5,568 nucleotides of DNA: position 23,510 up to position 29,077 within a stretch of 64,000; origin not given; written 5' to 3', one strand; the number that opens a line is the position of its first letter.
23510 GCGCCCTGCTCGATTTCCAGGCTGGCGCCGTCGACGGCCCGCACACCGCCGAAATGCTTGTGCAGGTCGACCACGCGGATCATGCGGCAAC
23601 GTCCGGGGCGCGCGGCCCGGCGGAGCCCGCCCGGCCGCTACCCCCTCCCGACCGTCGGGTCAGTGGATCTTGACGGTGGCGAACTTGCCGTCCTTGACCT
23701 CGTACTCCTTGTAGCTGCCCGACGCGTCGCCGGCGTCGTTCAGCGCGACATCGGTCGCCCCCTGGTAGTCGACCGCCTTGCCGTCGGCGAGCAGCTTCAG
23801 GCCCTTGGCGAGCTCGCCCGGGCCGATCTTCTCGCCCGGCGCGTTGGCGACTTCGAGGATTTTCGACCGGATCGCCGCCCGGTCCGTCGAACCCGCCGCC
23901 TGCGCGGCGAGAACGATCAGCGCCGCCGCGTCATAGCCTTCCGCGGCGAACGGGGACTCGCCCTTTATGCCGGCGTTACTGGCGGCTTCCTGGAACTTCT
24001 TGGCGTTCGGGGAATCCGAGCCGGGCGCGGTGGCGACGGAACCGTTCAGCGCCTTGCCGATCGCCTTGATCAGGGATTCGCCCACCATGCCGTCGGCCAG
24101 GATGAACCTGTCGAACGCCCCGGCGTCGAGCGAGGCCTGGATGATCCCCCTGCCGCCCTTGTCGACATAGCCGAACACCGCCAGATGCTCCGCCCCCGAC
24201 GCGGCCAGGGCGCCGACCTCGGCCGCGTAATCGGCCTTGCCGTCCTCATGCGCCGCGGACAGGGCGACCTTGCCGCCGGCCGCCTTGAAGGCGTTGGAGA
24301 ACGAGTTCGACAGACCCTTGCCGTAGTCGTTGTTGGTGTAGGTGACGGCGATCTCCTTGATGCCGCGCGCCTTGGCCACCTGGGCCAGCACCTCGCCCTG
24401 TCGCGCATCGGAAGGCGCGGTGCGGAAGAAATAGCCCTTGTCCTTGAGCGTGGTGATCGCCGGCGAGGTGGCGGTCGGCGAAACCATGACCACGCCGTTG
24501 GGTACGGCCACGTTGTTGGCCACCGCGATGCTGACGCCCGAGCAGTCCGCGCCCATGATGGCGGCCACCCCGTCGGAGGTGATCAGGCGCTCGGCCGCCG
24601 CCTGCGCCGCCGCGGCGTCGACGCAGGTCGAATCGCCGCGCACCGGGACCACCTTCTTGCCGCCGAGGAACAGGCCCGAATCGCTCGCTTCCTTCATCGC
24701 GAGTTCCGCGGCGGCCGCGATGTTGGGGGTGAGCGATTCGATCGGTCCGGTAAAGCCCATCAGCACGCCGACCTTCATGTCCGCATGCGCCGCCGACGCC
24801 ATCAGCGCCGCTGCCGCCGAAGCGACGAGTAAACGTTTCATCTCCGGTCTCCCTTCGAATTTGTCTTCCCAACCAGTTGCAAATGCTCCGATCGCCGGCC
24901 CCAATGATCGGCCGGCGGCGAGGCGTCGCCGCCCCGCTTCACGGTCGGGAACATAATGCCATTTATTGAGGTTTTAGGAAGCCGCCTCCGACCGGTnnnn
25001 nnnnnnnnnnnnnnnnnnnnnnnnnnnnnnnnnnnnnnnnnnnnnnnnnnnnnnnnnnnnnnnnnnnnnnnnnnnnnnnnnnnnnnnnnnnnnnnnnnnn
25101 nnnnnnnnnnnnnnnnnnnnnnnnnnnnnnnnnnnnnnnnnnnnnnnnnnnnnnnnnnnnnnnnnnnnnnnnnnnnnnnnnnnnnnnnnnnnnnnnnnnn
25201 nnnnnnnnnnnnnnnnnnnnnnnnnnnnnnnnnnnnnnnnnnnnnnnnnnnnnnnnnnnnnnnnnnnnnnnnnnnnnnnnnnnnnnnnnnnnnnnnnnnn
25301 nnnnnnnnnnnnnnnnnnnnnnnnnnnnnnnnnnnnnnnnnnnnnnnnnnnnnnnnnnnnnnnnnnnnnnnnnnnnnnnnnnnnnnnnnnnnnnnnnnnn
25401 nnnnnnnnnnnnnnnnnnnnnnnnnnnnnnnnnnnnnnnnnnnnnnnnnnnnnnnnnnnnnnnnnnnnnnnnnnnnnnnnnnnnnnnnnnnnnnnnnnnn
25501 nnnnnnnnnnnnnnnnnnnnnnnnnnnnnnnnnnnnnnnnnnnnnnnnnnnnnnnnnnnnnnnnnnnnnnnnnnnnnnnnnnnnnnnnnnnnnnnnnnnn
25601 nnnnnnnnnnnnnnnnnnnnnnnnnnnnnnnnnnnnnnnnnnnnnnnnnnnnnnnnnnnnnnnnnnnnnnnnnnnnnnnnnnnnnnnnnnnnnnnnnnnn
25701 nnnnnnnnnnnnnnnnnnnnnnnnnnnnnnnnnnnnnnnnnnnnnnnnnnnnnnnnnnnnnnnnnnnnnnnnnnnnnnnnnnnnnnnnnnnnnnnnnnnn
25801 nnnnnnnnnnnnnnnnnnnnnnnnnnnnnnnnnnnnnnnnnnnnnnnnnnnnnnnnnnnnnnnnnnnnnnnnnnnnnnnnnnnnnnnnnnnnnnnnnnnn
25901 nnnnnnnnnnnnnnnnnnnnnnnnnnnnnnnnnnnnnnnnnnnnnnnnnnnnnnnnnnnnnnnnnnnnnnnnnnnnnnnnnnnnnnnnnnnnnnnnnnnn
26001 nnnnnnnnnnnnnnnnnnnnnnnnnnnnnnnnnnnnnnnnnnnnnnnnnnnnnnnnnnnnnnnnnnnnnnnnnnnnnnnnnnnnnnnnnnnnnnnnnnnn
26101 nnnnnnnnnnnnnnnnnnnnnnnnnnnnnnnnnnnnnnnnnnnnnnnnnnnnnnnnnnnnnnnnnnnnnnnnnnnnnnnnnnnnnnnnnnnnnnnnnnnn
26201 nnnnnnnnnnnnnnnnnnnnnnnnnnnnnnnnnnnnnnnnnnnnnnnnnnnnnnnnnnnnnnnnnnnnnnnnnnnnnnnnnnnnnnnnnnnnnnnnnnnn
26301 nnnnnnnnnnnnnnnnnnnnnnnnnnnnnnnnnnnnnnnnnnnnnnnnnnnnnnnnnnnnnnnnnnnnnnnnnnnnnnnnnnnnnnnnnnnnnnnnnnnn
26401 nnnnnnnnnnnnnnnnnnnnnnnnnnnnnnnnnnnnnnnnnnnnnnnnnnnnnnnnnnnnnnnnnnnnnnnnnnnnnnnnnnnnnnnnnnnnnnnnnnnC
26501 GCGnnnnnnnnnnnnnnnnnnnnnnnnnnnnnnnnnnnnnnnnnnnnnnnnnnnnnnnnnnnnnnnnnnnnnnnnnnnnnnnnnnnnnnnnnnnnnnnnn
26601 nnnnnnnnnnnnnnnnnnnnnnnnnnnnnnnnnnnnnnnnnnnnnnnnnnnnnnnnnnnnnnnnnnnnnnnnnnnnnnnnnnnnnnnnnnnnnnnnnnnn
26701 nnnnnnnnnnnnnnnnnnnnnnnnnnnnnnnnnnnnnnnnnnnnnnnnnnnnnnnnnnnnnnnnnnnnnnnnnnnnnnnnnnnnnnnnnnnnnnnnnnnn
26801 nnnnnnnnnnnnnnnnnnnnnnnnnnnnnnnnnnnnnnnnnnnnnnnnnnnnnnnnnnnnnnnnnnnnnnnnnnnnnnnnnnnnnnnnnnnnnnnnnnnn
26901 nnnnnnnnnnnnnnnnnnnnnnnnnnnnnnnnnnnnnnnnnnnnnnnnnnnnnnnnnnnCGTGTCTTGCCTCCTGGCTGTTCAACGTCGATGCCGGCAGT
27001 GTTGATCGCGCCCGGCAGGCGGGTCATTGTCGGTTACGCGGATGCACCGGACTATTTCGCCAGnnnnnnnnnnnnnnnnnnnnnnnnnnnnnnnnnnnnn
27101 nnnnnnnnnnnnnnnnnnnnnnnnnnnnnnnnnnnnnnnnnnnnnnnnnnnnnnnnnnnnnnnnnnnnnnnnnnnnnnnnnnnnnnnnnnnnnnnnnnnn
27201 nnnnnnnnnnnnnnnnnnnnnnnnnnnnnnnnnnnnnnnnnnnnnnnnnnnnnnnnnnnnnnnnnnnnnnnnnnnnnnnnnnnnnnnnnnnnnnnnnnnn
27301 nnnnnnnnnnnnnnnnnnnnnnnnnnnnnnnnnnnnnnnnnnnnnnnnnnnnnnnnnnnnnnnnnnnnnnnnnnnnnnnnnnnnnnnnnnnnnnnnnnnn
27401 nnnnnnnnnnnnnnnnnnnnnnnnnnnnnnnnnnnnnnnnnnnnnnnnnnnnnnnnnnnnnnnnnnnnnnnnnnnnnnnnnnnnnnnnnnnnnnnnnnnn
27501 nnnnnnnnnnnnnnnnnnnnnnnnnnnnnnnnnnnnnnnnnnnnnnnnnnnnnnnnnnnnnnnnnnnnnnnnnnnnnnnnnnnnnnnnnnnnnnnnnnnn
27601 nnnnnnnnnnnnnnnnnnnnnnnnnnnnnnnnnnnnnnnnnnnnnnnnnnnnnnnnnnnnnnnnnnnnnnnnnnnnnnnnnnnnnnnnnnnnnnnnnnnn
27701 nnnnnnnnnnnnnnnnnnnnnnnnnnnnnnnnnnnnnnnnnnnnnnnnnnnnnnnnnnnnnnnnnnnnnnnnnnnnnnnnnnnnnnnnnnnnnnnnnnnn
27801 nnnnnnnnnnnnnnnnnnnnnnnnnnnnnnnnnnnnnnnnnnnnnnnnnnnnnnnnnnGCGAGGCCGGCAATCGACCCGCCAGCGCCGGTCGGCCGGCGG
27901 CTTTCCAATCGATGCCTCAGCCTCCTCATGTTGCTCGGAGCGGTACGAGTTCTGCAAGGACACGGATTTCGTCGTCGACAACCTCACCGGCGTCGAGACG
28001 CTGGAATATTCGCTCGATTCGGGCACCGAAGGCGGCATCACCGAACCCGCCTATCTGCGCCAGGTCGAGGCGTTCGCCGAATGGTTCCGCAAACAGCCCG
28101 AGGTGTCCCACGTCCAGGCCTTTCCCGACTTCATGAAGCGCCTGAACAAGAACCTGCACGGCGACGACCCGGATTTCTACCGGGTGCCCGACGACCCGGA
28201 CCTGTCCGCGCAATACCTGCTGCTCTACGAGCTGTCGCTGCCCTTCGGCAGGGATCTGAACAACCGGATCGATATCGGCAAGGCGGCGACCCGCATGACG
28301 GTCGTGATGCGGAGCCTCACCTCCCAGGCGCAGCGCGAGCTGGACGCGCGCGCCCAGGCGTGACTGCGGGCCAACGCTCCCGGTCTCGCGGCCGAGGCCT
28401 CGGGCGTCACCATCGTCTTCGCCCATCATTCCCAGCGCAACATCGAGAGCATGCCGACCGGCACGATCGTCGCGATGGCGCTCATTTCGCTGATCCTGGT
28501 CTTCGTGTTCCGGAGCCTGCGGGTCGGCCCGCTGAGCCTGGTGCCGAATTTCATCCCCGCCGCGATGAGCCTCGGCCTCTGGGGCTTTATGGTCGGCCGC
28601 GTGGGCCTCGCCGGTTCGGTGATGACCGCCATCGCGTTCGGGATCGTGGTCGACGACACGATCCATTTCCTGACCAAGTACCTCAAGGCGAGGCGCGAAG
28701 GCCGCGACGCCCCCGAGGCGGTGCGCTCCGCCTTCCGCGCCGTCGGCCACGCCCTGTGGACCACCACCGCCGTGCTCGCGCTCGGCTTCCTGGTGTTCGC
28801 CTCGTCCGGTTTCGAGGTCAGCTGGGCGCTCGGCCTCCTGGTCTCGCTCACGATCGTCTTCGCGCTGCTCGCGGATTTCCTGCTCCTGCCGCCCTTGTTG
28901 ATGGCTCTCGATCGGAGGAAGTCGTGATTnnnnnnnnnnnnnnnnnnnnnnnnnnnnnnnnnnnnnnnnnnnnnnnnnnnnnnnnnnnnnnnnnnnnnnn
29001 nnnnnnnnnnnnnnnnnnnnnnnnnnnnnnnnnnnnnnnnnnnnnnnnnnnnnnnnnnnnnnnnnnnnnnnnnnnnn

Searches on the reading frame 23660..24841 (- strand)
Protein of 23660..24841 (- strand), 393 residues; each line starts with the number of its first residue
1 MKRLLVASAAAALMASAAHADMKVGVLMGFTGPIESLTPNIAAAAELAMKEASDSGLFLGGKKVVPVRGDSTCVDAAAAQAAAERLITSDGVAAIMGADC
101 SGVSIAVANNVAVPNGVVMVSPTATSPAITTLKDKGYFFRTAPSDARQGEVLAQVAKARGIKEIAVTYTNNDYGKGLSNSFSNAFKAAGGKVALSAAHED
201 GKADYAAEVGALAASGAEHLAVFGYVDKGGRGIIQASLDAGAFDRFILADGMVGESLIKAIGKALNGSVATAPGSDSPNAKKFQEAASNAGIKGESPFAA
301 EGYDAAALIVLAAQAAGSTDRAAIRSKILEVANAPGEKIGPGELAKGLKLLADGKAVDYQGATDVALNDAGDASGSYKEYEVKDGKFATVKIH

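Call 23: search_protein_families(library=pfam, proteins=[window:23660-24841:-], max_evalue=0.00001)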
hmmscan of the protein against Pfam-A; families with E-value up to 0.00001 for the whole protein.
window:23660-24841:- (393 aa): 3 families
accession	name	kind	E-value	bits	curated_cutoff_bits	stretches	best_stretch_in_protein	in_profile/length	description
PF13458.12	Peripla_BP_6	-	5.2e-43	148.5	31.7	1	23-328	3-308/343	Periplasmic binding protein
PF01094.35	ANF_receptor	-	1.1e-33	117.2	25.4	1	42-381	3-349/353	Receptor family ligand binding region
PF13433.12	Peripla_BP_5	-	2e-06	27.6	27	0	22-101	1-78/363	Periplasmic binding protein domain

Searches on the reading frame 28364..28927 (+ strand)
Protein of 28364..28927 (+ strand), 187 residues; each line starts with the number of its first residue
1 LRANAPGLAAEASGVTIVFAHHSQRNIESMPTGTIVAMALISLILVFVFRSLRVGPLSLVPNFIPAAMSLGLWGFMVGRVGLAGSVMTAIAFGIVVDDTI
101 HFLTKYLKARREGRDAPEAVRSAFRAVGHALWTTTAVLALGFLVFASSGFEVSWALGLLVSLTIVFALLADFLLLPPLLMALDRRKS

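Call 21: search_protein_families(library=pfam, proteins=[window:28364-28927:+], max_evalue=0.00001)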
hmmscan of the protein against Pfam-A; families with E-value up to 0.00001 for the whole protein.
window:28364-28927:+ (187 aa): 1 family
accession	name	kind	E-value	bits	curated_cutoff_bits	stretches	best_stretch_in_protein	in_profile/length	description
PF03176.21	MMPL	-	4.9e-16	59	20.5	1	5-183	120-303/333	MMPL family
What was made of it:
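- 27938..28927 (+): 5'-truncated MMPL pseudogene holding the only in-frame TGA (28361) within a coding frame; not a Sec codon. Only the C-terminal part of the MMPL domain is present (call 21).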
